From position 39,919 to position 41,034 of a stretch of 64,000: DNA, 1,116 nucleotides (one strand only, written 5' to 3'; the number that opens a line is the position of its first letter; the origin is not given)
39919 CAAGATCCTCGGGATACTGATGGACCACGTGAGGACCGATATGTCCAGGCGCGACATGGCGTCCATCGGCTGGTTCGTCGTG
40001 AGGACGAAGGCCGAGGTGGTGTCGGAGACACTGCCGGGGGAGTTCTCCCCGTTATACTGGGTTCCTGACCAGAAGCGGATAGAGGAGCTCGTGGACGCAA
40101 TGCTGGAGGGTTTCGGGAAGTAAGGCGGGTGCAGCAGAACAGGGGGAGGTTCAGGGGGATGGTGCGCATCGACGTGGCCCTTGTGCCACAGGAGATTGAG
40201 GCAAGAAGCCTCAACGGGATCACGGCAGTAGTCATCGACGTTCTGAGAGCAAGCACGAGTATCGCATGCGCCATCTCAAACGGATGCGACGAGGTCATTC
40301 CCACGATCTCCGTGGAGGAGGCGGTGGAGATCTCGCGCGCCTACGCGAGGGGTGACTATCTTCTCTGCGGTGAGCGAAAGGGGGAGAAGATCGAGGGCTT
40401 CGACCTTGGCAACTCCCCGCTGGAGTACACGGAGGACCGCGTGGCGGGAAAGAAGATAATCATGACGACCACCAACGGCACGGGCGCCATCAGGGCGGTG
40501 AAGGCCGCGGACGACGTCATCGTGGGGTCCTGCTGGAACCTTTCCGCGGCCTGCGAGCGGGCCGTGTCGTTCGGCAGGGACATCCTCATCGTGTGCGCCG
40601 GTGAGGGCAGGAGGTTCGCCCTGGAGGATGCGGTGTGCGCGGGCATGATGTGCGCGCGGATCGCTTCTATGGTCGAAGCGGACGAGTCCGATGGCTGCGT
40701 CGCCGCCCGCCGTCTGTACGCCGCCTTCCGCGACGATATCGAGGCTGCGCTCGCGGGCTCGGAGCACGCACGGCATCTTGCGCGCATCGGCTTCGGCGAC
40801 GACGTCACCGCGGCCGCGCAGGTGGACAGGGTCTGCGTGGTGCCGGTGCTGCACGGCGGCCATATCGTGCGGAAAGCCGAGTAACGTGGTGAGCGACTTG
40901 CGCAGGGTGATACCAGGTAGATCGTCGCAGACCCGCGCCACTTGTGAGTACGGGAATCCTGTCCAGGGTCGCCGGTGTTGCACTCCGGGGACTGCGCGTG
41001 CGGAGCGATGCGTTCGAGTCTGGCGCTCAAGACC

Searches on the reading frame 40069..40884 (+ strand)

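Call 53: search_protein_families(library=pfam, proteins=[window:40069-40884:+], max_evalue=0.001)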
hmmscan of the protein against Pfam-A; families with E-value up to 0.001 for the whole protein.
window:40069-40884:+ (271 aa): 1 family
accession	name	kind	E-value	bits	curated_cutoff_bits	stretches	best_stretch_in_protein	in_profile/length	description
PF04029.19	2-ph_phosp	-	1.5e-75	253.6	26.4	1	39-262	3-224/226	2-phosphosulpholactate phosphatase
